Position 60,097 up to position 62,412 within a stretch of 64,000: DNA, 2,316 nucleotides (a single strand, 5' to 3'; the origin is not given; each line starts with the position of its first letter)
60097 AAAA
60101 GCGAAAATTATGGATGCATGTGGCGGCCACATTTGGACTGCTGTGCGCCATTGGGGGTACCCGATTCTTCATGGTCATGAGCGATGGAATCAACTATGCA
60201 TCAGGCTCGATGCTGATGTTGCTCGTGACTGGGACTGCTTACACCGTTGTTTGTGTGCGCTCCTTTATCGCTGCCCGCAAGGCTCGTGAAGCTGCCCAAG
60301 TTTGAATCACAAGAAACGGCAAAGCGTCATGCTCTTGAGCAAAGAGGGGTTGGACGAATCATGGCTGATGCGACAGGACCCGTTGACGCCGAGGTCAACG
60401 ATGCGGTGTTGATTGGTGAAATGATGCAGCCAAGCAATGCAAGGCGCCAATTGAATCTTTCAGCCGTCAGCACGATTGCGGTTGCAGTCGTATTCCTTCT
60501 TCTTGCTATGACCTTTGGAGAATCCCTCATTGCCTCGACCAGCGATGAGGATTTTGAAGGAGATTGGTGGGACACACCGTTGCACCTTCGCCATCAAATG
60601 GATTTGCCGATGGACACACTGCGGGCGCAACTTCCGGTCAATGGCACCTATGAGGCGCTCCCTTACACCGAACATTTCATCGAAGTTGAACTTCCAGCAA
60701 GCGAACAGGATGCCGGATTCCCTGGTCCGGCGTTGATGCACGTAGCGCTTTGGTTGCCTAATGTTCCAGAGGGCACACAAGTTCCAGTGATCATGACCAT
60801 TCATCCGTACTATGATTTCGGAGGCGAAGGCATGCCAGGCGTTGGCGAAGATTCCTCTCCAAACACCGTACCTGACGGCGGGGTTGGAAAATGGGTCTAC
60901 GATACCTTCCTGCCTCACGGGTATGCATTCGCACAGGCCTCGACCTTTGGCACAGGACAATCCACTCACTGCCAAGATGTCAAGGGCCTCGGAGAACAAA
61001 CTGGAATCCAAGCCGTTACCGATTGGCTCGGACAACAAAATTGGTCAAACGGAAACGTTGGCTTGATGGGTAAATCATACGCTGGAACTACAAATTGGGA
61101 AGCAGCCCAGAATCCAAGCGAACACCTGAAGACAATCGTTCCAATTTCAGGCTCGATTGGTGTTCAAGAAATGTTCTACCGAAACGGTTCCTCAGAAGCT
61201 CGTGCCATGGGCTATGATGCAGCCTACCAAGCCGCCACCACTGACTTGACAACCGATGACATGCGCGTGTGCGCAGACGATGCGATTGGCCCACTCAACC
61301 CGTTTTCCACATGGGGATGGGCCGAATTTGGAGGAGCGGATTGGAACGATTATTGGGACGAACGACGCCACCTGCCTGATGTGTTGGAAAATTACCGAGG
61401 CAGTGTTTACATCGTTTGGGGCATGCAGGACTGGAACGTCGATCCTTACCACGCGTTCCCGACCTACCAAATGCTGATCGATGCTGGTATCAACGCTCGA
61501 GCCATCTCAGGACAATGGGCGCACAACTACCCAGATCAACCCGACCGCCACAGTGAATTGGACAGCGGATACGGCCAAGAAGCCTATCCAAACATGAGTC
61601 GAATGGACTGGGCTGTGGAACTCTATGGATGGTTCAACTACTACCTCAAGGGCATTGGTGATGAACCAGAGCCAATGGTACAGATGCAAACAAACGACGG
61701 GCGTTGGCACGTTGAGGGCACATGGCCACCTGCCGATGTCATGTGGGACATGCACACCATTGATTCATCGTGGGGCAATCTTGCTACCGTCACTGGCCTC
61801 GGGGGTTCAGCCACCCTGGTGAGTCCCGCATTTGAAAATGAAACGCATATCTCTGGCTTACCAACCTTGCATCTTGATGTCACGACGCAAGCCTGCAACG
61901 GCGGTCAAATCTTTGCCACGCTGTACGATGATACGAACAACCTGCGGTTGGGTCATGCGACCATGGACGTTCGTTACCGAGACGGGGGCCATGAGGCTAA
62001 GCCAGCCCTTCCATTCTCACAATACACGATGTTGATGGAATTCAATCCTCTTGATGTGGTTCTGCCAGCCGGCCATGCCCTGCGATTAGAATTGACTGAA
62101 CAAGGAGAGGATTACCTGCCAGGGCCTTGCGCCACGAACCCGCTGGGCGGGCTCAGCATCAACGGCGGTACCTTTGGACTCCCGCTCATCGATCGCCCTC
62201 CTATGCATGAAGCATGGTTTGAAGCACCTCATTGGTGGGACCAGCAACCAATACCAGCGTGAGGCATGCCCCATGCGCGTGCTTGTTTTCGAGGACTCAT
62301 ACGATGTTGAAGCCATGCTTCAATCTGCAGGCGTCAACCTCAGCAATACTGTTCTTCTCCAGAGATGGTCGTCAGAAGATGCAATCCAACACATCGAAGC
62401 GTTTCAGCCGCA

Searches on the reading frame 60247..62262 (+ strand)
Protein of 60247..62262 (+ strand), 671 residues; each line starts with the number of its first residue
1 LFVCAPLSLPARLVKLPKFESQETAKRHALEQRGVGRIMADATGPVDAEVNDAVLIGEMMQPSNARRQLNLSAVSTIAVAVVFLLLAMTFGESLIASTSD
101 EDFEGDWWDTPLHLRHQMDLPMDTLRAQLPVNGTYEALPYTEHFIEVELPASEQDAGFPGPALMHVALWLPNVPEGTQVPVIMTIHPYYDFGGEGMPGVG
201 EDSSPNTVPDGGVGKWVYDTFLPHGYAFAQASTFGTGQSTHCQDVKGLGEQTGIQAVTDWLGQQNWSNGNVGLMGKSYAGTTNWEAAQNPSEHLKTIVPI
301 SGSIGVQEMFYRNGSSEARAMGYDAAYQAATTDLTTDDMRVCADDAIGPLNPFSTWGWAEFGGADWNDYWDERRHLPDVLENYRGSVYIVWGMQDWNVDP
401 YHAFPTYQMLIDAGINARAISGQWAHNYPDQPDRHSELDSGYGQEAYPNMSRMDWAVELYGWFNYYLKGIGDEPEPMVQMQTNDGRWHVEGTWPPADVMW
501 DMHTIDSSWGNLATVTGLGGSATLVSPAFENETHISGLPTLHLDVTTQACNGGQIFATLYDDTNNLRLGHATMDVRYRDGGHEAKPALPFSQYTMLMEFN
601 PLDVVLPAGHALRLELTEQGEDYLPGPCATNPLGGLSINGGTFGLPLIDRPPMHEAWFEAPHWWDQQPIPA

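Call 78: search_protein_families(library=pfam, proteins=[window:60247-62262:+], max_evalue=0.0001)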
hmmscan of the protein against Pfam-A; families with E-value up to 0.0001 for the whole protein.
window:60247-62262:+ (671 aa): 2 families
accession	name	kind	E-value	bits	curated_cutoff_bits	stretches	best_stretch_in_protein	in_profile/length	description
PF02129.25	Peptidase_S15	-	1.2e-36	127.2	23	1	163-428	4-262/262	X-Pro dipeptidyl-peptidase (S15 family)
PF08530.16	PepX_C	-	5.7e-14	53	22.5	1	521-616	79-176/217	X-Pro dipeptidyl-peptidase C-terminal non-catalytic domain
